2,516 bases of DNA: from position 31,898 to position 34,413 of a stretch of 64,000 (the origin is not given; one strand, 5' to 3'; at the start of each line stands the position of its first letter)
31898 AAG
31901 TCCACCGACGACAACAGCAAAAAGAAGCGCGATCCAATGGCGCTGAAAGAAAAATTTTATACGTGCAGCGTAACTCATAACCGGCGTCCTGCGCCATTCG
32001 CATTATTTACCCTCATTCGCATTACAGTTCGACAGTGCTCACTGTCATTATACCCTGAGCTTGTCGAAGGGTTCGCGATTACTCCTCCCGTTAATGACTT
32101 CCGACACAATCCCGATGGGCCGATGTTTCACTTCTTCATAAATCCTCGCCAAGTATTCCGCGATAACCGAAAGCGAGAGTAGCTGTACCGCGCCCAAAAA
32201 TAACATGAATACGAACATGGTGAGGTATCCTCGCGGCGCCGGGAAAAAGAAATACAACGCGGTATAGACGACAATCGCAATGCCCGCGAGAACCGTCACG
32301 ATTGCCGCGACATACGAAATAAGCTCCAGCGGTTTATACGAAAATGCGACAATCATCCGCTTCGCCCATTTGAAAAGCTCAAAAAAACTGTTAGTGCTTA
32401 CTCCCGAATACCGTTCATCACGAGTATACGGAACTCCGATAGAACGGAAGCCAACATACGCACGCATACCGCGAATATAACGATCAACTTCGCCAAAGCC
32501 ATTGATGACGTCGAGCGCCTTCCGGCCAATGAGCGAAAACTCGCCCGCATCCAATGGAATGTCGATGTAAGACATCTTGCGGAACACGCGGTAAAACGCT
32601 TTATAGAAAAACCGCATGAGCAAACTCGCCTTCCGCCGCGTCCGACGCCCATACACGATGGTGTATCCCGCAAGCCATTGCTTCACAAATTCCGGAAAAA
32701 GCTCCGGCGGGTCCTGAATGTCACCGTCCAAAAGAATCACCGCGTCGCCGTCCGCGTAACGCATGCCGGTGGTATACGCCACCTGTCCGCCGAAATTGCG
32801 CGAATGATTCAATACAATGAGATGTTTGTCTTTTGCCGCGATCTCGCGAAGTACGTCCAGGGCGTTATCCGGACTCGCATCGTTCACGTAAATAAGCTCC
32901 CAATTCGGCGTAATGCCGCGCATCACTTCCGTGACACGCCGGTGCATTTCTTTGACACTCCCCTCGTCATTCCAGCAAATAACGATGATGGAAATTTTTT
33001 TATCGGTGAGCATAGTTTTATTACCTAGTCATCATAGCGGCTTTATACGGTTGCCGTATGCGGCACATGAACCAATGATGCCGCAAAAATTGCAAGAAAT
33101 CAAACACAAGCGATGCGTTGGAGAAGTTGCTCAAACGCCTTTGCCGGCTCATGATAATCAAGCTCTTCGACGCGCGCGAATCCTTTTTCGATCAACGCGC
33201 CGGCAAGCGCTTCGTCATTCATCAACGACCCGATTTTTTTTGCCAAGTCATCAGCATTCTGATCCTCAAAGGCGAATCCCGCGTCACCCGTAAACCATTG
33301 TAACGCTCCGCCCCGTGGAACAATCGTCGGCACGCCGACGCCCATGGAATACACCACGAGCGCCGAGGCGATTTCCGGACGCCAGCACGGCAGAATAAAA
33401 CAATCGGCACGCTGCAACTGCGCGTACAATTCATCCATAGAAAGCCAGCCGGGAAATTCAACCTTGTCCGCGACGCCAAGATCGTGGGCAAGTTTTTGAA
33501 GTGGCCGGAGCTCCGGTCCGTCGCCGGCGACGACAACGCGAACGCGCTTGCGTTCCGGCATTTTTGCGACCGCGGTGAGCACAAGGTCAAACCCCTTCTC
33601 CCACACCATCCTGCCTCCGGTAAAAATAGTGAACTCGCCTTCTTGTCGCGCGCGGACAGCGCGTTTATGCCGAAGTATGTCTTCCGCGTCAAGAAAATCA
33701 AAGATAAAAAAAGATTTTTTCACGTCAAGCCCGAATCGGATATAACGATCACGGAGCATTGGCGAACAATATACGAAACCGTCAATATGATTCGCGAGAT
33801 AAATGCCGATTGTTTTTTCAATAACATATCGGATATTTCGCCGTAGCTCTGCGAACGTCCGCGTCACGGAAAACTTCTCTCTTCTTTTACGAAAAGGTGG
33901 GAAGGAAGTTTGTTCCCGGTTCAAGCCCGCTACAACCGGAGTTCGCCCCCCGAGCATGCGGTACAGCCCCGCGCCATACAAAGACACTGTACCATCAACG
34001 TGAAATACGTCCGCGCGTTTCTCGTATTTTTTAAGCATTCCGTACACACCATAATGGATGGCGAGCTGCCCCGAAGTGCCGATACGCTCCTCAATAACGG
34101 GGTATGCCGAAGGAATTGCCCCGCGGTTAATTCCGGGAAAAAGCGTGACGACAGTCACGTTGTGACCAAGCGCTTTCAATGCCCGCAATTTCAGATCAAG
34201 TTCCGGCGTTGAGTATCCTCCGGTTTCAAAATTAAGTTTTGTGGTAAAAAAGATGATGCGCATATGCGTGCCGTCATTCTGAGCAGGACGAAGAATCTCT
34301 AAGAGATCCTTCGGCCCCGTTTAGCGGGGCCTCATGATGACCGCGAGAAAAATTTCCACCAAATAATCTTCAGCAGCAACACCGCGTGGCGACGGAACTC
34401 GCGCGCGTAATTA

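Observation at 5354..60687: Dispersed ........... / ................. palindromic element family, including a tandem array at 24492-24677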

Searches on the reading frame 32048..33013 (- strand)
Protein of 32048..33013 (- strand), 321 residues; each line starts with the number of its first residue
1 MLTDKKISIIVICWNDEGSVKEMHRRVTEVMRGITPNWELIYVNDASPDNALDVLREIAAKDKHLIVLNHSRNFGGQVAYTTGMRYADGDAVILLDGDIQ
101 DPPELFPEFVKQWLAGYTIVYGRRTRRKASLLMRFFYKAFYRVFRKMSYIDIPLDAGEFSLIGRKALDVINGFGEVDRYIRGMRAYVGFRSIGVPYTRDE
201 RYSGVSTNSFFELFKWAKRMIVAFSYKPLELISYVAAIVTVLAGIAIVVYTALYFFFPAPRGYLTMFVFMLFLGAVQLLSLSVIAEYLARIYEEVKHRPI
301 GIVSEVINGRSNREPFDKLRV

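Call 22: search_protein_families(library=pfam, proteins=[window:32048-33013:-])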
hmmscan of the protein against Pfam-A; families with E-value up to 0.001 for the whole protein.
window:32048-33013:- (321 aa): 4 families
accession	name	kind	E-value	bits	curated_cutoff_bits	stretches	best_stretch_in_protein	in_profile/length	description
PF00535.33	Glycos_transf_2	-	3.4e-26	92.6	23.3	1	8-167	1-164/168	Glycosyl transferase family 2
PF10111.15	Glyco_tranf_2_2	-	1.8e-06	28.1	27.3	1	11-103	3-96/276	Glycosyltransferase like family 2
PF13641.12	Glyco_tranf_2_3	-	5.5e-06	27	27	1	7-170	3-174/230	Glycosyltransferase like family 2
PF13506.12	Glyco_transf_21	-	0.0006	19.8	21.7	0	78-179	19-126/174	Glycosyl transferase family 21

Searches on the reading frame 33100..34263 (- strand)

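Call 22: search_protein_families(library=pfam, proteins=[window:33100-34263:-])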
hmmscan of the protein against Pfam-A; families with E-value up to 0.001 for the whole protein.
window:33100-34263:- (387 aa): 5 families
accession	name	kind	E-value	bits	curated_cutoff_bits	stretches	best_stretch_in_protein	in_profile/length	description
PF00534.26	Glycos_transf_1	-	1.5e-26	93.4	26.4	1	200-361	5-169/172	Glycosyl transferases group 1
PF13692.12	Glyco_trans_1_4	-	3.9e-21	76.2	27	1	212-350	3-142/142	Glycosyl transferases group 1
PF13439.12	Glyco_transf_4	-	5.3e-10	40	28.5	1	27-183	13-158/170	Glycosyltransferase Family 4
PF13579.12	Glyco_trans_4_4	-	1.3e-05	26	29.7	0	27-180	12-148/158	Glycosyl transferase 4-like domain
PF13524.12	Glyco_trans_1_2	-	1.6e-05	25.3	25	1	233-381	7-143/144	Glycosyl transferase-like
